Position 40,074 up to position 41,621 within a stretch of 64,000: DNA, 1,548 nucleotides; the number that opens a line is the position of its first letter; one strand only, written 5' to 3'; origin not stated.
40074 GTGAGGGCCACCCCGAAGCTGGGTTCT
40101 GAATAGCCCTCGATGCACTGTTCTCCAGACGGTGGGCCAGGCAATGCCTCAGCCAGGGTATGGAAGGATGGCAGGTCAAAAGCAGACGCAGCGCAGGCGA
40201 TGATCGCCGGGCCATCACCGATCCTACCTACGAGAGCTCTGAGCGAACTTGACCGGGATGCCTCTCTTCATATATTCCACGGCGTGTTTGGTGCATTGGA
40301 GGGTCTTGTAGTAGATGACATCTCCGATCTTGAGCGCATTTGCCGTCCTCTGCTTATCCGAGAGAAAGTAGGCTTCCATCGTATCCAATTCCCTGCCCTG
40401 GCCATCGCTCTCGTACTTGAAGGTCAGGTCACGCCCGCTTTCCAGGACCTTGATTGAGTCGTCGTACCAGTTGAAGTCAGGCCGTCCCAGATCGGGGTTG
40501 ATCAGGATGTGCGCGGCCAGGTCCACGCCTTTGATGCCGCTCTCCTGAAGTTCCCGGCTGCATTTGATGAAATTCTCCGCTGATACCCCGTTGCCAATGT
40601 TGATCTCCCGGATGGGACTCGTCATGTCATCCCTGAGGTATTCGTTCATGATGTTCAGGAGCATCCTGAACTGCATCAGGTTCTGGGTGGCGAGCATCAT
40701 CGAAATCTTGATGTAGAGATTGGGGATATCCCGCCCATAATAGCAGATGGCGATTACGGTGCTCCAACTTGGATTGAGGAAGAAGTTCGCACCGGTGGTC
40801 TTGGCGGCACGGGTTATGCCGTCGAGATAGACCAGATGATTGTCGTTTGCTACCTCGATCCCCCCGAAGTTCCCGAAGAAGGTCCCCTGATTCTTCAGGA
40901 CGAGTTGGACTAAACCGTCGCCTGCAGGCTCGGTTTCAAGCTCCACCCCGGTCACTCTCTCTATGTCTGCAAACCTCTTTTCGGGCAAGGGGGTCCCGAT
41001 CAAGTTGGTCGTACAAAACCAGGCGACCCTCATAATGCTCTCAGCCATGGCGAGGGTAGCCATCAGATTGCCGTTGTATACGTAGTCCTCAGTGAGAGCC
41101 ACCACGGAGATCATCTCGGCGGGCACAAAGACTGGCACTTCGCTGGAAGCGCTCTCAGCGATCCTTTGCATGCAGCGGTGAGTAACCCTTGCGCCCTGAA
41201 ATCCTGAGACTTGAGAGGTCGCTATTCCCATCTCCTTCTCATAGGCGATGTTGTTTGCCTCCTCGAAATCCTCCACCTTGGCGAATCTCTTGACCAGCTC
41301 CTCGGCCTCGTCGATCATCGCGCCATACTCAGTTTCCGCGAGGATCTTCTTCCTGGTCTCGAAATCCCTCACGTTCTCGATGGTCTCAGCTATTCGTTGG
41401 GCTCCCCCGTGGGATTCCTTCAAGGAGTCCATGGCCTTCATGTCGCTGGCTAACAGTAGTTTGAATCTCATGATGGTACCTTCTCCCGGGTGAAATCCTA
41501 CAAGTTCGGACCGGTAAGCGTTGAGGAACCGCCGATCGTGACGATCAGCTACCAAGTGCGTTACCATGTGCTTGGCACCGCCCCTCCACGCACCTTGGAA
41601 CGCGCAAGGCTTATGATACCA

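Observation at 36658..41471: Candidate undescribed C1/aldol module: two DapA-like aldolase::Fae-like fusion proteins, a Cys-rich mini-protein and an orphan 415-aa protein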

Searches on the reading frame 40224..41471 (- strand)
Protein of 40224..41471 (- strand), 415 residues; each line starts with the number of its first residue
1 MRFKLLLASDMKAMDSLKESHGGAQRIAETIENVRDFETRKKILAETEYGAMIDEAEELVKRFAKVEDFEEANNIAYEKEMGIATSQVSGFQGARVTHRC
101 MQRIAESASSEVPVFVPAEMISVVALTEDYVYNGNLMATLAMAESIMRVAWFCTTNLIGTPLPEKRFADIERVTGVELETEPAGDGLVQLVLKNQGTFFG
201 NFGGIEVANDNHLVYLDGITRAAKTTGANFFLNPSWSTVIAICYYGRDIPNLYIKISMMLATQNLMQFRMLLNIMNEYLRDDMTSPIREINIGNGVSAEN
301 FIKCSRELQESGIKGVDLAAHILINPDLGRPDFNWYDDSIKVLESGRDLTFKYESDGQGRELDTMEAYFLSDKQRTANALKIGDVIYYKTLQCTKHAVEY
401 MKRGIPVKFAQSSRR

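Call 3: search_protein_families(library=pfam, proteins=[window:40224-41471:-], max_evalue=0.1)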
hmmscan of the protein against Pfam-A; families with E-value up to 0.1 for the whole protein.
window:40224-41471:- (415 aa): 0 families

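Call 4: search_protein_families(library=ncbifam, proteins=[window:40224-41471:-], max_evalue=0.1)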
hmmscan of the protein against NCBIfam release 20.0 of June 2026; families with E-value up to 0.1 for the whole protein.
window:40224-41471:- (415 aa): 0 families

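Call 23: find_homologous_proteins(query=window:40224-41471:-, max_evalue=0.001)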
Query window:40224-41471:- (415 aa): 1194 proteins with E <= 0.001 among 6151 candidates; the best 120 are listed.
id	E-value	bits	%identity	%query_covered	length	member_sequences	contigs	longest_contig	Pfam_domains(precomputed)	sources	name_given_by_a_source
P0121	1.6e-274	928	100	100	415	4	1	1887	-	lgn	-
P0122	1.8e-250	849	92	100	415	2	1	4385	-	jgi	-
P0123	9.3e-250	846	91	100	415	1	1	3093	-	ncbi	ncbi:MAG: hypothetical protein WBB22_11365 [Anaerolineae bacterium]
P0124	2.9e-236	802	84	100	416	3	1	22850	-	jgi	jgi:hypothetical protein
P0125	3.5e-236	802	85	100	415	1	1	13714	-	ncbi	-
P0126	6.7e-236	801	85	100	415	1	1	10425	-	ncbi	-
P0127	1.7e-234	796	84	100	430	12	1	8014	-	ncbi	-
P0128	2.3e-234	796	85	100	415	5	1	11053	-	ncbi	-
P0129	3.7e-234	795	85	100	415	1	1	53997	-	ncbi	-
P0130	1.8e-233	793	83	100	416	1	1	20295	-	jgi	jgi:hypothetical protein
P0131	2.0e-233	793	84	100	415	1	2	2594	-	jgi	-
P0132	3.5e-233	792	83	100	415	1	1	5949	-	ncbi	-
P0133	4.4e-233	791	83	100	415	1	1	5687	-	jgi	-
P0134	3.2e-232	789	82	100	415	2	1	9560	-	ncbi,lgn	-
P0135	2.9e-231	785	82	100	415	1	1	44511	-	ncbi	-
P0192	7.7e-187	639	68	100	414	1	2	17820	-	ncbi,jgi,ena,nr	ncbi:MAG: hypothetical protein AMJ79_05670 [Phycisphaerae bacterium SM23_30]|nr:MAG: hypothetical pr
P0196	1.7e-186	638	69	100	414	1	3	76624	-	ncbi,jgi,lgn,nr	ncbi:MAG: hypothetical protein HQ534_03985 [Armatimonadetes bacterium]|nr:hypothetical protein [Arma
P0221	2.5e-183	628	67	100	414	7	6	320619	-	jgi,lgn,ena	-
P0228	1.6e-182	625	67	100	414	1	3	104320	-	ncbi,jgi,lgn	jgi:hypothetical protein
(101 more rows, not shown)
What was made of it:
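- Checked: The 415-aa protein has 1194 homologues at E<=1e-3 (call 23), so it is uncharacterised rather than orphan.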

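Call 24: find_encoding_contigs(protein=P0221, flank=8000, max_places=3)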
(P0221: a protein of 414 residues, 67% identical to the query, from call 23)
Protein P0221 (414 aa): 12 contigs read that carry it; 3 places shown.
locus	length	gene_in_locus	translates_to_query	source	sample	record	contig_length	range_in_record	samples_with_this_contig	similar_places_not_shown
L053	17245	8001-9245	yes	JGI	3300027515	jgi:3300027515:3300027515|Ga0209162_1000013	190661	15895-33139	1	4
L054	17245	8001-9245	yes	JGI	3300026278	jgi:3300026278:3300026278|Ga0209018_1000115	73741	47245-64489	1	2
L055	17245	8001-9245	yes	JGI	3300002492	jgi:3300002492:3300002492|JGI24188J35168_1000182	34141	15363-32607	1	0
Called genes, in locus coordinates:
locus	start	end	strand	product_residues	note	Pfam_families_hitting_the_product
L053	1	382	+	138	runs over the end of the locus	PF00072:Response_reg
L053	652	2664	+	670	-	PF22745:Nlig-Ia, PF01653:DNA_ligase_aden, PF03120:OB_DNA_ligase, PF03119:DNA_ligase_ZBD, PF14520:HHH_5 (faint), PF12826:HHH_2, PF00533:BRCT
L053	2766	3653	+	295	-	-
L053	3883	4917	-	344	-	PF00155:Aminotran_1_2, PF01212:Beta_elim_lyase, PF01041:DegT_DnrJ_EryC1 (faint), PF00266:Aminotran_5 (faint), PF01053:Cys_Met_Meta_PP (weak)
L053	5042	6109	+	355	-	-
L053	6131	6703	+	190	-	PF18955:DUF5698, PF10035:DUF2179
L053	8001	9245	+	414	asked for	-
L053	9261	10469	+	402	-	PF00155:Aminotran_1_2, PF12897:Asp_aminotransf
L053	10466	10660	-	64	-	-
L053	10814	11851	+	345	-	PF00742:Homoserine_dh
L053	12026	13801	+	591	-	PF02730:AFOR_N, PF01314:AFOR_C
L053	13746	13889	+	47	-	-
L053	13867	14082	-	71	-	-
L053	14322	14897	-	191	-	PF13646:HEAT_2 (faint)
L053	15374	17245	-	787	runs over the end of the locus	PF11751:PorP_SprF, PF00691:OmpA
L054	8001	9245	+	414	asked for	-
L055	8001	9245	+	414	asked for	-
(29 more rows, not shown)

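Call 25: find_encoding_contigs(protein=P0196, flank=8000, max_places=2)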
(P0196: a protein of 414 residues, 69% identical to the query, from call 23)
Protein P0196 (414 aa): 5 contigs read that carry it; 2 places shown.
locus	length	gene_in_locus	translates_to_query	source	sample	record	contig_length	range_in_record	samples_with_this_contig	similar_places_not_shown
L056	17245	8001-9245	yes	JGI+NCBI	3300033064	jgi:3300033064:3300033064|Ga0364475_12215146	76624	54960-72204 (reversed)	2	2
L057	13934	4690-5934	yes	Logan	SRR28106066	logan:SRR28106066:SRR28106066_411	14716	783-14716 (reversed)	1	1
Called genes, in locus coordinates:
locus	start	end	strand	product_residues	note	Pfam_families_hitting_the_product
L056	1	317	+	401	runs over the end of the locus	PF00155:Aminotran_1_2, PF12897:Asp_aminotransf (weak)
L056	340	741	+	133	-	-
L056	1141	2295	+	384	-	PF18306:LDcluster4, PF03641:Lysine_decarbox, PF01863:YgjP-like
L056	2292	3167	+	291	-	PF00583:Acetyltransf_1, PF13420:Acetyltransf_4 (faint)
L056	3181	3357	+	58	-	-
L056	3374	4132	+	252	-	PF03808:Glyco_tran_WecG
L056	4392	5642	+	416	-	PF12832:MFS_1_like, PF07690:MFS_1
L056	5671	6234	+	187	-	PF00881:Nitroreductase, PF14512:TM1586_NiRdase (weak)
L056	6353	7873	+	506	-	PF13585:CHU_C (weak), PF18962:Por_Secre_tail, PF13860:FlgD_ig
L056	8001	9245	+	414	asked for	-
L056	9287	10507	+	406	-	PF00155:Aminotran_1_2, PF12897:Asp_aminotransf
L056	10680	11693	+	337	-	PF03447:NAD_binding_3, PF00742:Homoserine_dh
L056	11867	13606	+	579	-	PF02730:AFOR_N, PF01314:AFOR_C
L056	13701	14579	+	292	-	PF00701:DHDPS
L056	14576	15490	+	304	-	PF00288:GHMP_kinases_N, PF08544:GHMP_kinases_C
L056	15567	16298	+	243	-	-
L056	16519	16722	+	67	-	PF12797:Fer4_2 (faint), PF12837:Fer4_6 (faint), PF13237:Fer4_10 (weak), PF14697:Fer4_21 (faint), PF00037:Fer4 (weak), PF12838:Fer4_7, PF13187:Fer4_9 (weak), PF00037:Fer4 (weak), +4 more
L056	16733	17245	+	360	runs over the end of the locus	PF01855:POR_N, PF02780:Transketolase_C (weak), PF17147:PFOR_II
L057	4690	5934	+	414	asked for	-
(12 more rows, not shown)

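Call 30: search_protein_representatives(protein=window:40224-41471:-)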
Query: 415 residues. Proteins with E-value up to 0.001 (for the whole library): 55; up to 1e-10: 30; up to 1e-30: 11. The best 55 are listed.
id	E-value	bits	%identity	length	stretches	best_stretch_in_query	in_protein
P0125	1.1e-236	801.6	85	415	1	1-415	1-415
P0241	2.5e-110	385.7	78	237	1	1-225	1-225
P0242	2.0e-87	310.3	64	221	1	196-414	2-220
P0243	8.5e-84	298.3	39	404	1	6-410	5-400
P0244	9.4e-69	248.8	39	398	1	13-410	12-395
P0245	9.2e-67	242.3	68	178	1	1-169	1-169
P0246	2.0e-63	231.3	49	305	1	1-226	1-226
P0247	9.5e-63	229.1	77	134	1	283-415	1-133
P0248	1.2e-55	205.7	42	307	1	5-275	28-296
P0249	3.9e-43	164.5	53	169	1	1-173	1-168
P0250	8.1e-34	133.8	53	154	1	1-129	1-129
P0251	7.5e-29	117.5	54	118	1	1-113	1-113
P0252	1.8e-27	112.9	44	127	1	289-410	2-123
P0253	6.0e-27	111.2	38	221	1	115-330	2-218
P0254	8.1e-26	107.5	48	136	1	1-137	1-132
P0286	5.6e-05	38.9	29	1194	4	191-290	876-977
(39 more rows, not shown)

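Call 37: predict_structure(alignment_id=A1)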
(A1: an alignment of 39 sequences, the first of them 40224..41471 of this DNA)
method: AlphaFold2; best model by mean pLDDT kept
length: 415 residues; sequences in the alignment: 39
mean_pLDDT: 91.1   pTM: 0.92
mean pLDDT of the five models: 91.1, 90.6, 89.6, 88.8, 87.9
residues with pLDDT >= 90: 308; 70-90: 83; 50-70: 13; < 50: 11
segments of 3 or more residues with pLDDT < 50: 196-206
pLDDT, mean of each block of 10 residues (from residue 1): 91 98 98 97 96 98 96 95 97 97 96 95 90 96 98 86 93 94 89 56 53 92 97 87 96 84 79 94 96 84 96 96 80 90 98 90 85 93 98 98 98 90
secondary structure, 60 per line:
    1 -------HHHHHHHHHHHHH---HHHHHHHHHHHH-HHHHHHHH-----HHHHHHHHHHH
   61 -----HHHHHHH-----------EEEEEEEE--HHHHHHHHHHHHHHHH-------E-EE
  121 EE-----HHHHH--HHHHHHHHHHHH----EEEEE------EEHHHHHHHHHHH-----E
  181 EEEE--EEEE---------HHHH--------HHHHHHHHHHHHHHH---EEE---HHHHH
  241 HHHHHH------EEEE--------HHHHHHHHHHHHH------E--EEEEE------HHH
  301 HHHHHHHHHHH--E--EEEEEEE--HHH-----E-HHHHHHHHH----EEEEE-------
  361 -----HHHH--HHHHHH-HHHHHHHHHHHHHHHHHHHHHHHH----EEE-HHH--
elements in order: H8-20 H24-35 H37-44 H50-60 H66-72 E84-91 H94-109 E119-122 H128-132 H135-146 E151-155 H164-174 E180-184 E187-190 H200-203 H212-226 E230-232 H236-246 E253-256 H265-277 E287-291 H298-311 E317-323 H336-344 E349-353 H366-369 H372-377 H379-402 E407-409
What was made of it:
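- On Class I aldolase superfamily, for the 415-aa TIM barrel: The TIM barrel is modelled at pLDDT 91 (call 37).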

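Call 39: fold_search(model_id=the predicted structure, library=pdb)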
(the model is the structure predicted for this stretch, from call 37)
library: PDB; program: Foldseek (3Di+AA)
matches with E <= 10: 1178; with E <= 0.001: 1
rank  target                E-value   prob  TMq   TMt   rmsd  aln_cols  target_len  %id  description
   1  7zz3_B                6.4e-04  0.99  0.33  0.16  12.7       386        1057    9  Cryo-EM structure of "BC react" conformation of Lactococcus lactis pyruvate carboxylase with acetyl-CoA (released 2022-10-12)
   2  4tu1_B                1.6e-03  0.94  0.30  0.35  11.6       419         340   11  Structure of Toxoplasma gondii fructose 1,6 bisphosphate aldolase (released 2014-09-03)
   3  7a0b                  2.2e-03  0.97  0.31  0.33  10.2       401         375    8  tRNA-guanine transglycosylase C158S/C281S/Y330C/H333A mutant in complex with rac-trans-3,4-dihydroxysulfolane (released 2021-06-16)
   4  2nql_A                2.3e-03  1.00  0.35  0.37   5.6       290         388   11  Crystal structure of a member of the enolase superfamily from Agrobacterium tumefaciens (released 2006-11-14)
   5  4dwd_A                3.0e-03  0.99  0.32  0.35   8.2       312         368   10  Crystal structure of mandelate racemase/muconate lactonizing protein from Paracoccus denitrificans PD1222 complexed wi (released 2012-03-14)
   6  3ddm_A                3.1e-03  0.99  0.31  0.35   8.2       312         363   10  CRYSTAL STRUCTURE OF MANDELATE RACEMASE/MUCONATE LACTONIZING ENZYME FROM Bordetella bronchiseptica RB50 (released 2008-06-24)
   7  8iav_B                3.1e-03  0.92  0.31  0.29  11.5       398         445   13  Crystal structure of Streptococcus pneumoniae pyruvate kinase in complex with fructose 1,6-bisphosphate (released 2023-06-14)
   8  3obk_A                4.1e-03  0.89  0.29  0.33  13.9       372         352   13  Crystal structure of delta-aminolevulinic acid dehydratase (porphobilinogen synthase) from toxoplasma gondii ME49 in c (released 2010-09-15)
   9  8uy2_D                5.3e-03  0.96  0.32  0.25  10.6       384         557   11  Methylenetetrahydrofolate reductase from Chaetomium thermophilum DSM 1495, AdoMet-bound, Inhibited (T) State (released 2024-06-19)
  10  9a4l_A                5.9e-03  0.97  0.34  0.45  10.2       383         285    9  Integrative model of ALF-ACNA by crosslinking MS and deep learning (released 2024-09-18)
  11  7zz8_B                6.2e-03  0.89  0.31  0.15  14.4       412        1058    9  Cryo-EM structure of Lactococcus lactis pyruvate carboxylase with acetyl-CoA and cyclic di-AMP (released 2022-10-12)
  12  6clu_B                6.6e-03  0.95  0.27  0.44  13.7       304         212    8  Staphylococcus aureus Dihydropteroate Synthase (saDHPS) F17L E208K double mutant structure (released 2018-08-22)
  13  7a6d                  6.9e-03  0.90  0.31  0.34  10.3       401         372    8  tRNA-guanine transglycosylase C158S/C281S/Y330C/H333A mutant in complex with rac-trans-4,4-difluorocyclopentane-1,2-diol (released 2021-06-16)
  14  4dwd_B                7.3e-03  0.99  0.32  0.35   7.3       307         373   11  Crystal structure of mandelate racemase/muconate lactonizing protein from Paracoccus denitrificans PD1222 complexed wi (released 2012-03-14)
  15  8for_B                7.3e-03  0.97  0.30  0.45   9.4       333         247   12  Crystal Structure of Kemp Eliminase KE70-core with bound transition state analogue (released 2024-01-10)
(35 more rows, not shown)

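Call 46: search_protein_families(library=ncbifam, proteins=[L056:13701-14579:+, L056:9287-10507:+, L056:10680-11693:+, L056:14576-15490:+, L056:15567-16298:+, L056:11867-13606:+], max_evalue=0.001)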
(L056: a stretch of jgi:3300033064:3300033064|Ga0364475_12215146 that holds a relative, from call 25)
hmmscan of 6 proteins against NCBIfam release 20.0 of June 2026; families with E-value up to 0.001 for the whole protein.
L056:13701-14579:+ (292 aa): 7 families
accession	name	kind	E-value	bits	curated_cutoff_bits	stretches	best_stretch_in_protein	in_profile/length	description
TIGR00674.1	dapA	equivalog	2.6e-69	233.3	206.15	1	6-286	3-283/286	4-hydroxy-tetrahydrodipicolinate synthase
TIGR02313.1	HpaI-NOT-DapA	exception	7.1e-58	195.7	396.7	1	4-292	3-292/294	2,4-dihydroxyhept-2-ene-1,7-dioic acid aldolase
NF002958.0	PRK03620.1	subfamily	6.8e-33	113.8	278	1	3-288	12-298/307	5-dehydro-4-deoxyglucarate dehydratase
NF003164.0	PRK04147.1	equivalog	4.5e-32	111.5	281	1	3-286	5-287/294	N-acetylneuraminate lyase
TIGR00683.1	nanA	equivalog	5.1e-26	91.7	382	1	3-284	2-283/293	N-acetylneuraminate lyase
NF040954.1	Arch_KDGaldase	equivalog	2.9e-23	82.6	390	1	9-284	7-276/288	bifunctional 2-dehydro-3-deoxy-phosphogluconate/2-dehydro-3-deoxy-6-phosphogalactonate aldolase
TIGR03249.1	KdgD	equivalog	4.3e-22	78.6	373.95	1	3-288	10-297/299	5-dehydro-4-deoxyglucarate dehydratase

L056:9287-10507:+ (406 aa): 64 families (the best 25 are shown)
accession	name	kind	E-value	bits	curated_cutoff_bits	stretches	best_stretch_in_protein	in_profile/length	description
NF052282.1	PLP_TF_PdxR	equivalog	4.4e-69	233.7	320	1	32-398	93-447/448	MocR-like pyridoxine biosynthesis transcription factor PdxR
NF052290.2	MocR_like_YczR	exception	3.4e-45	154.6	487.4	1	72-400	140-456/458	MocR-like transcription factor YczR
NF052281.1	rhizopine_MocR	equivalog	4.4e-45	154.2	650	1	29-400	119-477/479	rhizopine catabolism transcriptional regulator MocR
NF041364.1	GntC_guanitoxin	equivalog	7.1e-44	150.2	415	1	43-400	8-355/356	guanitoxin biosynthesis PLP-dependent (S)-gamma-hydroxy-L-arginine cyclodehydratase GntC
TIGR04461.1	endura_MppQ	equivalog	2.2e-37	129.1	540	1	33-401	14-379/392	enduracididine biosynthesis enzyme MppQ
NF006967.0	PRK09440.1-5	equivalog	5.4e-31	107.7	402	1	31-404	35-417/424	valine--pyruvate transaminase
NF004975.0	PRK06348.1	equivalog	2.8e-29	102.3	549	1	67-399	60-380/384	pyridoxal phosphate-dependent aminotransferase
NF005977.0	PRK08068.1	subfamily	5.3e-29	101.6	494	1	65-399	62-384/391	transaminase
NF004770.0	PRK06108.1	subfamily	5.9e-29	101.1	422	1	69-404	69-394/396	pyridoxal phosphate-dependent aminotransferase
TIGR03540.1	DapC_direct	equivalog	1.3e-28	100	593.25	1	66-399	60-381/383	LL-diaminopimelate aminotransferase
NF006756.0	PRK09276.1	subfamily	7.3e-28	97.6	507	1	43-400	41-384/387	LL-diaminopimelate aminotransferase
NF005817.0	PRK07683.1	equivalog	1.5e-27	96.3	575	1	25-405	21-384/387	aminotransferase A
NF052285.1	GABA_TF_GabR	exception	2.3e-27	95.9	600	1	44-401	105-455/456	MocR-like transcriptional regulator GabR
NF006229.0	PRK08361.1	equivalog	4.8e-27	95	624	1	32-402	34-388/391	aspartate aminotransferase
NF005744.0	PRK07568.1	subfamily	6.6e-27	94.3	389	1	64-403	57-391/398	pyridoxal phosphate-dependent aminotransferase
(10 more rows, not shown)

L056:10680-11693:+ (337 aa): 9 families
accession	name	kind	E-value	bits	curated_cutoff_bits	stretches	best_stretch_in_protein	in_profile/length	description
NF004912.0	PRK06270.1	equivalog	2.5e-132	441.5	373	1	1-336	4-339/343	homoserine dehydrogenase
NF004976.0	PRK06349.1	subfamily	4.9e-87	292.8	205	1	1-336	5-321/430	homoserine dehydrogenase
NF006235.0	PRK08374.1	equivalog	1.7e-69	234.5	451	1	2-331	4-326/336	homoserine dehydrogenase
NF005290.0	PRK06813.1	equivalog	1.5e-64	218.2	286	1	2-335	4-338/346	homoserine dehydrogenase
NF006959.0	PRK09436.1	equivalog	2.6e-42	144.9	726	1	2-335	467-814/819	bifunctional aspartate kinase/homoserine dehydrogenase I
NF005002.0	PRK06392.1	equivalog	7.1e-39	133.6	296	1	1-333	4-324/329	homoserine dehydrogenase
NF007003.0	PRK09466.1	subfamily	3.9e-30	104.9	582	1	3-243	461-697/810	bifunctional aspartate kinase/homoserine dehydrogenase II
NF041398.1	GluDhGdhB_Halo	equivalog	0.00029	19.9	620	1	3-90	210-285/410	glutamate dehydrogenase GdhB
NF040817.1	GdhA_Arch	equivalog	0.00094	18.5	750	0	3-98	215-301/419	glutamate dehydrogenase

L056:14576-15490:+ (304 aa): 15 families
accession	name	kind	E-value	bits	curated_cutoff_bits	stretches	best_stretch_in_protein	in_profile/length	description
NF002288.1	PRK01212.1-4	equivalog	5.5e-79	265.3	194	1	7-297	3-297/303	homoserine kinase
TIGR00191.1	thrB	equivalog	3.7e-47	160.7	168.25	1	6-289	3-289/304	homoserine kinase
NF003036.0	PRK03926.1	equivalog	2.7e-15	56.2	403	1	66-281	63-282/302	mevalonate kinase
NF002870.0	PRK03188.1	equivalog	7.1e-13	47.9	286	1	31-270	47-274/310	4-(cytidine 5'-diphospho)-2-C-methyl-D-erythritol kinase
TIGR00154.1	ispE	equivalog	1.1e-12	48.1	138.7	1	31-271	39-263/294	4-(cytidine 5'-diphospho)-2-C-methyl-D-erythritol kinase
TIGR00549.1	mevalon_kin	equivalog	3.4e-10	39.9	163.05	1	68-259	67-268/276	mevalonate kinase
TIGR01920.1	Shik_kin_archae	equivalog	1.3e-09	37.8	126.85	1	59-279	49-258/266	shikimate kinase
NF040726.1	BetaRFA-P_synth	equivalog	2.3e-08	33.6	328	1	10-301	18-325/327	beta-ribofuranosylaminobenzene 5'-phosphate synthase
NF011205.0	PRK14611.1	equivalog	4.6e-08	32.9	364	1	59-275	60-262/275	4-(cytidine 5'-diphospho)-2-C-methyl-D-erythritol kinase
NF040725.1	panto_kin_Meth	equivalog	1e-07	31.2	380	1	38-152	47-156/286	pantoate kinase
NF003006.0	PRK03817.1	equivalog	1.4e-07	30.8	443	0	69-130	77-138/352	galactokinase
NF003216.0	PRK04181.1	equivalog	1.4e-06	28.3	191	1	57-126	58-133/257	4-(cytidine 5'-diphospho)-2-C-methyl-D-erythritol kinase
TIGR00144.1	beta_RFAP_syn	subfamily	1.5e-06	27.7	113.5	0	205-301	225-321/325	beta-ribofuranosylaminobenzene 5'-phosphate synthase family protein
TIGR01240.1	mevDPdecarb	equivalog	9.1e-05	21.6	171.35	1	67-224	73-235/305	diphosphomevalonate decarboxylase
NF011202.0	PRK14608.1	equivalog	0.00012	21.5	204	0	59-270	72-269/294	4-(cytidine 5'-diphospho)-2-C-methyl-D-erythritol kinase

L056:15567-16298:+ (243 aa): 0 families

L056:11867-13606:+ (579 aa): 2 families
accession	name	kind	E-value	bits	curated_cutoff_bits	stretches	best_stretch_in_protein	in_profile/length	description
NF007354.0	PRK09849.1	equivalog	5.3e-62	210.4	868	1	3-227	8-231/703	aldehyde ferredoxin oxidoreductase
NF040818.1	GAPOR_Arch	equivalog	2.6e-13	49.2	1300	1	49-125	46-121/654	glyceraldehyde-3-phosphate:ferredoxin oxidoreductase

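Call 47: find_encoding_contigs(protein=P0192, flank=8000, max_places=2)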
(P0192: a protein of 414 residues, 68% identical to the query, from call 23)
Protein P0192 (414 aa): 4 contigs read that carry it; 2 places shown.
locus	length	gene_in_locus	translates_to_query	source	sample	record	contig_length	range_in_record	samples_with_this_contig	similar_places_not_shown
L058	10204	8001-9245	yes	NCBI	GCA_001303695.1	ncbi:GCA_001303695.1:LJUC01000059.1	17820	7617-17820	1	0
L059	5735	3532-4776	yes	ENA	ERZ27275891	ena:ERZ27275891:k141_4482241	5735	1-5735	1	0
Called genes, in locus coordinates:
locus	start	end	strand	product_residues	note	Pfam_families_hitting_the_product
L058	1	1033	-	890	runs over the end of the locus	PF00675:Peptidase_M16, PF05193:Peptidase_M16_C, PF00675:Peptidase_M16, PF05193:Peptidase_M16_C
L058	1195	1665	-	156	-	PF00072:Response_reg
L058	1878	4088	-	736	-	PF02163:Peptidase_M50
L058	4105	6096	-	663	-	-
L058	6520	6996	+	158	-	PF01047:MarR (weak), PF13404:HTH_AsnC-type, PF13412:HTH_24, PF01037:AsnC_trans_reg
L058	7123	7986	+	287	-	PF01063:Aminotran_4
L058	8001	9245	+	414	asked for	-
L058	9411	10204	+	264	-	PF02548:Pantoate_transf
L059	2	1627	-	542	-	?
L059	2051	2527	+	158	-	PF01047:MarR (weak), PF13404:HTH_AsnC-type, PF13412:HTH_24, PF01037:AsnC_trans_reg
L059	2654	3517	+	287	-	PF01063:Aminotran_4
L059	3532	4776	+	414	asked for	-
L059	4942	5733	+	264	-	PF02548:Pantoate_transf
